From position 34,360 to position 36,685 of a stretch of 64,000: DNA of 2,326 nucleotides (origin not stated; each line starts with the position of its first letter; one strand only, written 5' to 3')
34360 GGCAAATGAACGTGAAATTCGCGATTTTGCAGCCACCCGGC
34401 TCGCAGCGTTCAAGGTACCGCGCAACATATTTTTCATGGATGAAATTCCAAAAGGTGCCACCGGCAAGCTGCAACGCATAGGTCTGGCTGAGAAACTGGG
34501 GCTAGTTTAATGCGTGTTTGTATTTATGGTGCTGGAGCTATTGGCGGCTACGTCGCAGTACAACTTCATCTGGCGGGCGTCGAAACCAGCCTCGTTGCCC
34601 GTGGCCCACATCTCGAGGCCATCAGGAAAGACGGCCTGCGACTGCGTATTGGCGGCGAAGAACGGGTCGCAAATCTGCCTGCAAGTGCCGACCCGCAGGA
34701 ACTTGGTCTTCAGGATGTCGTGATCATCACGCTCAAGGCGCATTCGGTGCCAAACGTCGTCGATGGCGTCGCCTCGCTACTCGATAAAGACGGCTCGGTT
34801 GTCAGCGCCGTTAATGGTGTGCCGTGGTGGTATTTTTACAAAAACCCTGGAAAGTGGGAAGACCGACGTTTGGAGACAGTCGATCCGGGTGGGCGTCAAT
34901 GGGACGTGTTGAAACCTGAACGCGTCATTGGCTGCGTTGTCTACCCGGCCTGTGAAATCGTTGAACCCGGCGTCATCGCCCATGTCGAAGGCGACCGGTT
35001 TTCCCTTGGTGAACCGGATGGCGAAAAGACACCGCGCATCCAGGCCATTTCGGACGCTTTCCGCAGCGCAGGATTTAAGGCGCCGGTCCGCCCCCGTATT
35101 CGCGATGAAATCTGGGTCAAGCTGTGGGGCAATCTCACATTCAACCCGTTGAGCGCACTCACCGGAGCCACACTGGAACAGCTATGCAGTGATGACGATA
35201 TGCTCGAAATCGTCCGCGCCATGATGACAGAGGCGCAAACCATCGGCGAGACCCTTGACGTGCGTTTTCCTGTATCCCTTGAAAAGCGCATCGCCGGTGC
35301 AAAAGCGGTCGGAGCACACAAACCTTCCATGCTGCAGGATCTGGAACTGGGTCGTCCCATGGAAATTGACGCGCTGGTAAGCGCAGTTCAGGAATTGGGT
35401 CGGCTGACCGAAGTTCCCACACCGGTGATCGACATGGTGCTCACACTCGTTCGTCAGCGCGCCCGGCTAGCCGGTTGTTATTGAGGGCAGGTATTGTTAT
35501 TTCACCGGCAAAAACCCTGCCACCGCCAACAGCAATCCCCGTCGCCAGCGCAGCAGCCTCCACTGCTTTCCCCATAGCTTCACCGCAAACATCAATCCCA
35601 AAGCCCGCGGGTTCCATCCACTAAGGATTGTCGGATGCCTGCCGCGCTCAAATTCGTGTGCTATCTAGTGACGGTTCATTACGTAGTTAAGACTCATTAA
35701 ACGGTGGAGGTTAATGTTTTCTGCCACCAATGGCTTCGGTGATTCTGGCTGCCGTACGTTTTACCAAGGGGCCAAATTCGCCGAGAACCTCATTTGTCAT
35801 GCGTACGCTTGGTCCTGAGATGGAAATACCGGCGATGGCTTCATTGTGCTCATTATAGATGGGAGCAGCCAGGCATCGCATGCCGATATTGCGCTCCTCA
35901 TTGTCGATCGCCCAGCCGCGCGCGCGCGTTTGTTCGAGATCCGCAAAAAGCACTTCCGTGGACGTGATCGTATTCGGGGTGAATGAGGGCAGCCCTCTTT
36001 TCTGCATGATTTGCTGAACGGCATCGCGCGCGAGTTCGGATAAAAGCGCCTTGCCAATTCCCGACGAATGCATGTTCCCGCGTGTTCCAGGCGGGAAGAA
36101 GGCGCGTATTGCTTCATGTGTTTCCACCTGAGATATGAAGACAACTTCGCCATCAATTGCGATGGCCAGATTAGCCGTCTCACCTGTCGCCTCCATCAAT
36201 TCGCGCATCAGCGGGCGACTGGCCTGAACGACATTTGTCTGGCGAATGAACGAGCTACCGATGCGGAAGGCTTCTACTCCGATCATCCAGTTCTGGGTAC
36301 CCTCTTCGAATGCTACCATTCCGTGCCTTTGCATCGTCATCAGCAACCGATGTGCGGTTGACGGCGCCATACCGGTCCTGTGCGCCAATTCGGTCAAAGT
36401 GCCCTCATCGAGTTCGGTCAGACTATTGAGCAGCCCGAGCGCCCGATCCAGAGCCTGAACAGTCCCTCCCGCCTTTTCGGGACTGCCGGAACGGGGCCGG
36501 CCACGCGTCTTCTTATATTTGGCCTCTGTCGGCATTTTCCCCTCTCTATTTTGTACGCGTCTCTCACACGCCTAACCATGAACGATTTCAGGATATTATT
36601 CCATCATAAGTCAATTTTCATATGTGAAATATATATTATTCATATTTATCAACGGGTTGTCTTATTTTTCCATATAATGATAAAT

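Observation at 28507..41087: Candidate undescribed route: oxalate uptake, activation and reduction wired directly into the beta-hydroxyaspartate cycle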

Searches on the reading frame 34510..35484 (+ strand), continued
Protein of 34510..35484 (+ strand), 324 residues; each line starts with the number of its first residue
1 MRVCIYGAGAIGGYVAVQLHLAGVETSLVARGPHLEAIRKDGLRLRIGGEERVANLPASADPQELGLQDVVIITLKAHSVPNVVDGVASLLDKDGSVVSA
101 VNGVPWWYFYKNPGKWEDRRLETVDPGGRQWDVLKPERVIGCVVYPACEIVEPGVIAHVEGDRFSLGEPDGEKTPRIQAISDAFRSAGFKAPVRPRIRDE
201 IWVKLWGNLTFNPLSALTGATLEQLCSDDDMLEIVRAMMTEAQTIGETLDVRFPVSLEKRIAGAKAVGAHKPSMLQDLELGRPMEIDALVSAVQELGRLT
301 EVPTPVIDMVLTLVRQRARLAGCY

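Call 69: find_homologous_proteins(query=L050:10001-10981:+, max_evalue=1e-100)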
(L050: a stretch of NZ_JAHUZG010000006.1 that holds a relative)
Query L050:10001-10981:+ (326 aa): 7879 proteins with E <= 1e-100 among 8000 candidates; the best 120 are listed.
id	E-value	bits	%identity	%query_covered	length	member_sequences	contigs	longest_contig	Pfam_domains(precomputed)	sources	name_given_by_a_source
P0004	8.3e-223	757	83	97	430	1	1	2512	PF02558.23,PF08546.18,PF03807.24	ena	-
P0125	4.7e-211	718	100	100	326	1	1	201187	PF02558.23,PF08546.18,PF03807.24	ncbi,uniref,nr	ncbi:2-dehydropantoate 2-reductase [Mameliella sediminis]|uniref:2-dehydropantoate 2-reductase n=1 T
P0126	5.3e-206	702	98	100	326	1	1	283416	PF02558.23,PF08546.18,PF03807.24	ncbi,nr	ncbi:2-dehydropantoate 2-reductase [Mameliella alba]|nr:2-dehydropantoate 2-reductase [Mameliella al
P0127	1.5e-205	700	98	100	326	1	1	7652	PF02558.23,PF08546.18,PF03807.24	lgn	-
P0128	3.9e-204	695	97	100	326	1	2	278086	PF02558.23,PF08546.18,PF03807.24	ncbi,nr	ncbi:2-dehydropantoate 2-reductase [Mameliella alba]|nr:2-dehydropantoate 2-reductase [Antarctobacte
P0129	4.9e-187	639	89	99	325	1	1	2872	PF02558.23,PF08546.18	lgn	-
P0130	4.8e-186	636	88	99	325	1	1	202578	PF02558.23,PF08546.18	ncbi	-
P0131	3.5e-184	630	89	99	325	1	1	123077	PF02558.23,PF08546.18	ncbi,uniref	ncbi:2-dehydropantoate 2-reductase [Antarctobacter jejuensis]|uniref:2-dehydropantoate 2-reductase n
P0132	4.2e-183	626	88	100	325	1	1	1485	PF02558.23,PF08546.18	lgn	-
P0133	1.7e-182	624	88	99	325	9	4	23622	PF02558.23,PF08546.18,PF03807.24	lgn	-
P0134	1.5e-181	621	87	99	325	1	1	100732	PF02558.23,PF08546.18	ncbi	-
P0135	6.7e-181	619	85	99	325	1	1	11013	PF02558.23,PF08546.18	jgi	jgi:2-dehydropantoate 2-reductase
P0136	7.9e-181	619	85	100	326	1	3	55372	PF02558.23,PF08546.18,PF03807.24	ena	-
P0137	2.2e-180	617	85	100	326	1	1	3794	PF02558.23,PF08546.18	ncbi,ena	-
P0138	2.5e-180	617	85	99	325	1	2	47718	PF02558.23,PF08546.18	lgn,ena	-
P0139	3.1e-180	617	85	99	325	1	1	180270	PF02558.23,PF08546.18,PF03807.24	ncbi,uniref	ncbi:2-dehydropantoate 2-reductase [Citreimonas sp.]|uniref:2-dehydropantoate 2-reductase n=1 Tax=Ci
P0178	2.9e-178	610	85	99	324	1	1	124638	PF02558.23,PF08546.18,PF03807.24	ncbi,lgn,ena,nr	ncbi:MAG: 2-dehydropantoate 2-reductase [Marinibacterium sp.]|nr:2-dehydropantoate 2-reductase [Mari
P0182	4.4e-178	610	85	99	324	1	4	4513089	PF02558.23,PF08546.18,PF03807.24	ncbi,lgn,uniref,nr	ncbi:2-dehydropantoate 2-reductase [Sagittula stellata]|uniref:2-dehydropantoate 2-reductase n=1 Tax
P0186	5.0e-178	610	85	99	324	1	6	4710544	PF02558.23,PF08546.18,PF03807.24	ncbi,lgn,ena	-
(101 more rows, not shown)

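Call 70: find_encoding_contigs(protein=P0126, flank=9000, max_places=1)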
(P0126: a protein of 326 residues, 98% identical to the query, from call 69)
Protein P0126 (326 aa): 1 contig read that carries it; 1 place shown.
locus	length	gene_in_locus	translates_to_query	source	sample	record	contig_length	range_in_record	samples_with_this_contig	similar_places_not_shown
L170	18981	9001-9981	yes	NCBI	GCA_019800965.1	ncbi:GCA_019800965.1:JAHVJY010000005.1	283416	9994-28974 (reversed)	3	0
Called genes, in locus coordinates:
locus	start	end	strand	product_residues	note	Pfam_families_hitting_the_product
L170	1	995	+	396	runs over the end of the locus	PF00266:Aminotran_5, PF22580:KYNU_C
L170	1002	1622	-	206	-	PF13403:Hint_2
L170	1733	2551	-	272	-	PF09339:HTH_IclR, PF12802:MarR_2 (faint), PF01614:IclR_C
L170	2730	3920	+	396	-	PF00266:Aminotran_5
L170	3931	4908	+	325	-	PF00291:PALP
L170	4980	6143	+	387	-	PF01168:Ala_racemase_N, PF14031:D-ser_dehydrat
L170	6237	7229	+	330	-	PF02423:OCD_Mu_crystall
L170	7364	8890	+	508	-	PF00501:AMP-binding, PF13193:AMP-binding_C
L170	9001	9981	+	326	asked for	PF02558:ApbA, PF03807:F420_oxidored (weak), PF08546:ApbA_C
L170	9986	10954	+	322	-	PF00389:2-Hacid_dh, PF02826:2-Hacid_dh_C, PF03446:NAD_binding_2 (weak)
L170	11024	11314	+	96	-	PF03992:ABM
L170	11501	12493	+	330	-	PF01408:GFO_IDH_MocA, PF02894:GFO_IDH_MocA_C, PF22725:GFO_IDH_MocA_C3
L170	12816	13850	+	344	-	PF03480:DctP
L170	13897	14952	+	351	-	PF03480:DctP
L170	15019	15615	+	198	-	PF04290:DctQ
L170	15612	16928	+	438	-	PF06808:DctM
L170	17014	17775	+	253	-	PF00106:adh_short, PF08659:KR (faint), PF13561:adh_short_C2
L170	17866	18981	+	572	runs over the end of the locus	PF00501:AMP-binding, PF23562:AMP-binding_C_3 (faint)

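Call 71: find_encoding_contigs(protein=P0131, flank=9000, max_places=1)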
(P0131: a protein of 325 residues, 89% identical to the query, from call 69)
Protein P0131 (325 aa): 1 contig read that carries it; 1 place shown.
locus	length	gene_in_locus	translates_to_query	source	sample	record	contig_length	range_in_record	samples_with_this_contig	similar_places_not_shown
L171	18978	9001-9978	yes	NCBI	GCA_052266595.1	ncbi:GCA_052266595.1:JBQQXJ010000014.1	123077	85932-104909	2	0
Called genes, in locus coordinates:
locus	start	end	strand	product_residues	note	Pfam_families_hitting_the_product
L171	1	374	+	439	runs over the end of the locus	PF06808:DctM, PF03553:Na_H_antiporter (weak)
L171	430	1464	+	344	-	PF03480:DctP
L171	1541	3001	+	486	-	PF04984:Phage_sheath_1 (weak), PF17482:Phage_sheath_1C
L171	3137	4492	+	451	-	PF00120:Gln-synt_C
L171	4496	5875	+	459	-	PF00171:Aldedh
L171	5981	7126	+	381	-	PF00465:Fe-ADH, PF13685:Fe-ADH_2, PF25137:ADH_Fe_C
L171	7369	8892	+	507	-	PF00501:AMP-binding, PF13193:AMP-binding_C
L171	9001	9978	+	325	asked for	PF02558:ApbA, PF08546:ApbA_C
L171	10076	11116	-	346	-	PF01408:GFO_IDH_MocA, PF13380:CoA_binding_2 (faint), PF02894:GFO_IDH_MocA_C, PF22725:GFO_IDH_MocA_C3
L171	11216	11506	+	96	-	PF03992:ABM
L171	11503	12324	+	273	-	PF00753:Lactamase_B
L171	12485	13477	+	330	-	PF01408:GFO_IDH_MocA, PF02894:GFO_IDH_MocA_C, PF22725:GFO_IDH_MocA_C3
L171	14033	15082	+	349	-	PF03480:DctP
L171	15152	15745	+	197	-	PF04290:DctQ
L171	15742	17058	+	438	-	PF06808:DctM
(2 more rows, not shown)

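Call 72: find_encoding_contigs(protein=P0182, flank=9000, max_places=1)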
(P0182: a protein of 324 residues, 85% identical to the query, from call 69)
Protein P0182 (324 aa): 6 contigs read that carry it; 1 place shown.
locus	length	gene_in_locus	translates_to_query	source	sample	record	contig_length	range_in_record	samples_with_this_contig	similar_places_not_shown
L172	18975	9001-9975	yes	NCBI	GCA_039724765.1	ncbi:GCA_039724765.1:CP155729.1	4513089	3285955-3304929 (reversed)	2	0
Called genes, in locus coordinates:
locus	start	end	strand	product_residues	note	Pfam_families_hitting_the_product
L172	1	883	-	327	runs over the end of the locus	PF00487:FA_desaturase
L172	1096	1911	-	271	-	PF09339:HTH_IclR, PF12802:MarR_2 (weak), PF01614:IclR_C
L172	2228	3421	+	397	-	PF00266:Aminotran_5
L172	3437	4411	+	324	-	PF00291:PALP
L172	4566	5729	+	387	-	PF01168:Ala_racemase_N, PF14031:D-ser_dehydrat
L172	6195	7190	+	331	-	PF02423:OCD_Mu_crystall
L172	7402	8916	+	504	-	PF00501:AMP-binding, PF13193:AMP-binding_C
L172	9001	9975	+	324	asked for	PF02558:ApbA, PF03807:F420_oxidored (weak), PF08546:ApbA_C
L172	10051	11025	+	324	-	PF00389:2-Hacid_dh, PF02826:2-Hacid_dh_C, PF03446:NAD_binding_2 (weak)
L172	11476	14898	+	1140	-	PF08379:Bact_transglu_N, PF01841:Transglut_core, PF09899:DUF2126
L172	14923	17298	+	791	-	PF04174:CP_ATPgrasp_1, PF14403:CP_ATPgrasp_2, PF04168:Alpha-E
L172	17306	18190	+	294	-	PF08379:Bact_transglu_N, PF01841:Transglut_core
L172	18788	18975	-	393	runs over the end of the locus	PF00155:Aminotran_1_2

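Call 73: find_encoding_contigs(protein=P0178, flank=9000, max_places=1)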
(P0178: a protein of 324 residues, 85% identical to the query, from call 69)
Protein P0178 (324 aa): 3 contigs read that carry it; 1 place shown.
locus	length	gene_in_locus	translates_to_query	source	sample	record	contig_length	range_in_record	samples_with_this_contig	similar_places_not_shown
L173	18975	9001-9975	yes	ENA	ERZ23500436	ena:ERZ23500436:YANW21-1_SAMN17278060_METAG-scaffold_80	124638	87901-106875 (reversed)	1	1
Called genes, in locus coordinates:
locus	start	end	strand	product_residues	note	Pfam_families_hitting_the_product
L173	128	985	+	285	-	PF00941:FAD_binding_5, PF03450:CO_deh_flav_C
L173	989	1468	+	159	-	PF00111:Fer2, PF01799:Fer2_2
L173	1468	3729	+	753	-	PF01315:Ald_Xan_dh_C, PF02738:MoCoBD_1, PF20256:MoCoBD_2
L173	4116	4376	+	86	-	-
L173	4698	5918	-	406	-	PF00067:p450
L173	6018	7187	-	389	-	PF01494:FAD_binding_3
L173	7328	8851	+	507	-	PF00501:AMP-binding, PF13193:AMP-binding_C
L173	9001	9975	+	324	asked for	PF02558:ApbA, PF03807:F420_oxidored (weak), PF08546:ApbA_C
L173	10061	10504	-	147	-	PF01575:MaoC_dehydratas, PF13452:FAS1_DH_region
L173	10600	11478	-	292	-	PF00702:Hydrolase (faint), PF13344:Hydrolase_6, PF13242:Hydrolase_like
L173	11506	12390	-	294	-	PF01263:Aldose_epim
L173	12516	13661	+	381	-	PF02771:Acyl-CoA_dh_N, PF02770:Acyl-CoA_dh_M, PF00441:Acyl-CoA_dh_1, PF08028:Acyl-CoA_dh_2, PF22924:ACOX_C_alpha1 (weak)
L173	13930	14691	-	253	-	PF00106:adh_short, PF13561:adh_short_C2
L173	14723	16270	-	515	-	PF00501:AMP-binding, PF13193:AMP-binding_C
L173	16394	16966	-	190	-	PF01636:APH, PF02958:EcKL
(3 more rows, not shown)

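Call 74: find_encoding_contigs(protein=P0186, flank=9000, max_places=1)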
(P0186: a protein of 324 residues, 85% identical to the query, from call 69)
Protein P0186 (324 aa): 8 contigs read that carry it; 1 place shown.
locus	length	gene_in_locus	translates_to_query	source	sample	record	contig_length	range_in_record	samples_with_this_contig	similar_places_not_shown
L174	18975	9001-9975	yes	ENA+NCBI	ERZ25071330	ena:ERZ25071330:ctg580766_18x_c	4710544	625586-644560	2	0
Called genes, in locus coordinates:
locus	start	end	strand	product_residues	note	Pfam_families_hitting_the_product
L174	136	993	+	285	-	PF00941:FAD_binding_5, PF03450:CO_deh_flav_C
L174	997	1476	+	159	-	PF00111:Fer2, PF01799:Fer2_2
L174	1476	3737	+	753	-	PF01315:Ald_Xan_dh_C, PF02738:MoCoBD_1, PF20256:MoCoBD_2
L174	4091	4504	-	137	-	-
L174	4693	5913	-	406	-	PF00067:p450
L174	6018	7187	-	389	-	PF01494:FAD_binding_3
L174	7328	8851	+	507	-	PF00501:AMP-binding, PF13193:AMP-binding_C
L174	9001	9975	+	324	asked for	PF02558:ApbA, PF03807:F420_oxidored (faint), PF08546:ApbA_C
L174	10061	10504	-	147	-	PF01575:MaoC_dehydratas, PF13452:FAS1_DH_region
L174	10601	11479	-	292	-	PF00702:Hydrolase (faint), PF13344:Hydrolase_6, PF13242:Hydrolase_like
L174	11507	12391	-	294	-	PF01263:Aldose_epim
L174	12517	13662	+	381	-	PF02771:Acyl-CoA_dh_N, PF02770:Acyl-CoA_dh_M, PF00441:Acyl-CoA_dh_1, PF08028:Acyl-CoA_dh_2, PF22924:ACOX_C_alpha1 (weak)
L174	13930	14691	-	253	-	PF00106:adh_short, PF13561:adh_short_C2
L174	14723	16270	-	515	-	PF00501:AMP-binding, PF13193:AMP-binding_C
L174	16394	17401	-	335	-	PF01636:APH, PF02958:EcKL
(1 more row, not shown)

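Call 75: find_encoding_contigs(protein=P0139, flank=9000, max_places=1)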
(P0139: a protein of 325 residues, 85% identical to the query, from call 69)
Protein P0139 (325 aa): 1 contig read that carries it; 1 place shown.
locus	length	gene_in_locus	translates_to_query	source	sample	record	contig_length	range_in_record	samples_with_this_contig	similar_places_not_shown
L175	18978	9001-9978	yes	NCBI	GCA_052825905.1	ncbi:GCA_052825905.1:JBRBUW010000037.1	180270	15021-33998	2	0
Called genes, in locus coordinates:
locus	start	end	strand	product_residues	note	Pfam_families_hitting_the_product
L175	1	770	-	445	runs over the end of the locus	PF01590:GAF, PF13185:GAF_2, PF13492:GAF_3 (weak), PF00512:HisKA, PF02518:HATPase_c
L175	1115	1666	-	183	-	PF13640:2OG-FeII_Oxy_3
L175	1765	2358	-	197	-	PF02525:Flavodoxin_2, PF03358:FMN_red, PF00258:Flavodoxin_1 (weak)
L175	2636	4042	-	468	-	PF01381:HTH_3, PF12844:HTH_19 (weak), PF13560:HTH_31, PF06114:Peptidase_M78, PF09856:ScfRs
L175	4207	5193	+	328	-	PF03401:TctC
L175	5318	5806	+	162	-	PF07331:TctB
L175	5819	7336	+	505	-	PF01970:TctA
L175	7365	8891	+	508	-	PF00501:AMP-binding, PF13193:AMP-binding_C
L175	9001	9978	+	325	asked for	PF02558:ApbA, PF03807:F420_oxidored (faint), PF08546:ApbA_C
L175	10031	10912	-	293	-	PF08240:ADH_N (weak), PF00107:ADH_zinc_N, PF13602:ADH_zinc_N_2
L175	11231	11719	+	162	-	PF00149:Metallophos (faint), PF12850:Metallophos_2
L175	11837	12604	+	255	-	PF13449:Phytase-like (faint)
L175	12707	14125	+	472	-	PF22046:FabMG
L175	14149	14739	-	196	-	PF00005:ABC_tran, PF13191:AAA_16 (faint), PF13304:AAA_21 (faint)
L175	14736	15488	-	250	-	PF00528:BPD_transp_1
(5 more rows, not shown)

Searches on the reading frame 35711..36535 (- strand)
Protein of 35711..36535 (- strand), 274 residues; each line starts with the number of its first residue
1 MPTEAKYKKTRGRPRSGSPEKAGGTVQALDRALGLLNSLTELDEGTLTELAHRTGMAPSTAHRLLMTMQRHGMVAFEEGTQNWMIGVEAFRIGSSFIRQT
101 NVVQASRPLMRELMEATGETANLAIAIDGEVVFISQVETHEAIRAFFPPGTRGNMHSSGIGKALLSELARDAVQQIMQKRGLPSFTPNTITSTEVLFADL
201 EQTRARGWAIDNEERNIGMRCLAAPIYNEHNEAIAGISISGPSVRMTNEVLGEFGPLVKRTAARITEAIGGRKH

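Call 3: search_protein_families(library=pfam, proteins=[window:35711-36535:-])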
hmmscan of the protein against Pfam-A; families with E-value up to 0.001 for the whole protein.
window:35711-36535:- (274 aa): 3 families
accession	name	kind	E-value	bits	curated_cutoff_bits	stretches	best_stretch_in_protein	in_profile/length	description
PF01614.24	IclR_C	-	3e-48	164.1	24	1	97-265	4-172/174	Bacterial transcriptional regulator IclR C-terminal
PF09339.16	HTH_IclR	-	1.3e-15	57.4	22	1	28-75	1-49/52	IclR helix-turn-helix domain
PF08221.17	HTH_9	-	0.00073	20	23.4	0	39-76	22-59/62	RNA polymerase III subunit RPC82 helix-turn-helix domain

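Call 4: search_protein_families(library=ncbifam, proteins=[window:35711-36535:-])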
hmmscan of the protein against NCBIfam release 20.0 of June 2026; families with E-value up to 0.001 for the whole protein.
window:35711-36535:- (274 aa): 8 families
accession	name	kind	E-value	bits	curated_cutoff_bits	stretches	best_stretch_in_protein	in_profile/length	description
NF045644.1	TransRegBhcR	equivalog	8.8e-114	379.3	350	1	8-271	4-267/267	HTH-type transcriptional regulator BhcR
NF008601.2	PRK11569.1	equivalog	1.9e-71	240.5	380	1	5-272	5-275/276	glyoxylate bypass operon transcriptional repressor IclR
NF007548.0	PRK10163.1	equivalog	1.7e-51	174.9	406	1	9-272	5-268/271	HTH-type transcriptional repressor AllR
NF011671.1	PRK15090.1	equivalog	3.5e-47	160.8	275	1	24-270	8-254/256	DNA-binding transcriptional regulator KdgR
TIGR02431.1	pcaR_pcaU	subfamily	1.2e-43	149.3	284.75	1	25-267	4-246/248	beta-ketoadipate pathway transcriptional regulators, PcaR/PcaU/PobR family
NF007339.0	PRK09834.1-1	equivalog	6.9e-10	38.7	299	1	10-267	5-264/271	DNA-binding transcriptional regulator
NF007342.0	PRK09834.1-4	equivalog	4.8e-09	35.6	251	1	24-268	9-255/263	DNA-binding transcriptional regulator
NF007341.0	PRK09834.1-3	equivalog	2.7e-08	33.3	269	1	25-211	6-198/274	DNA-binding transcriptional regulator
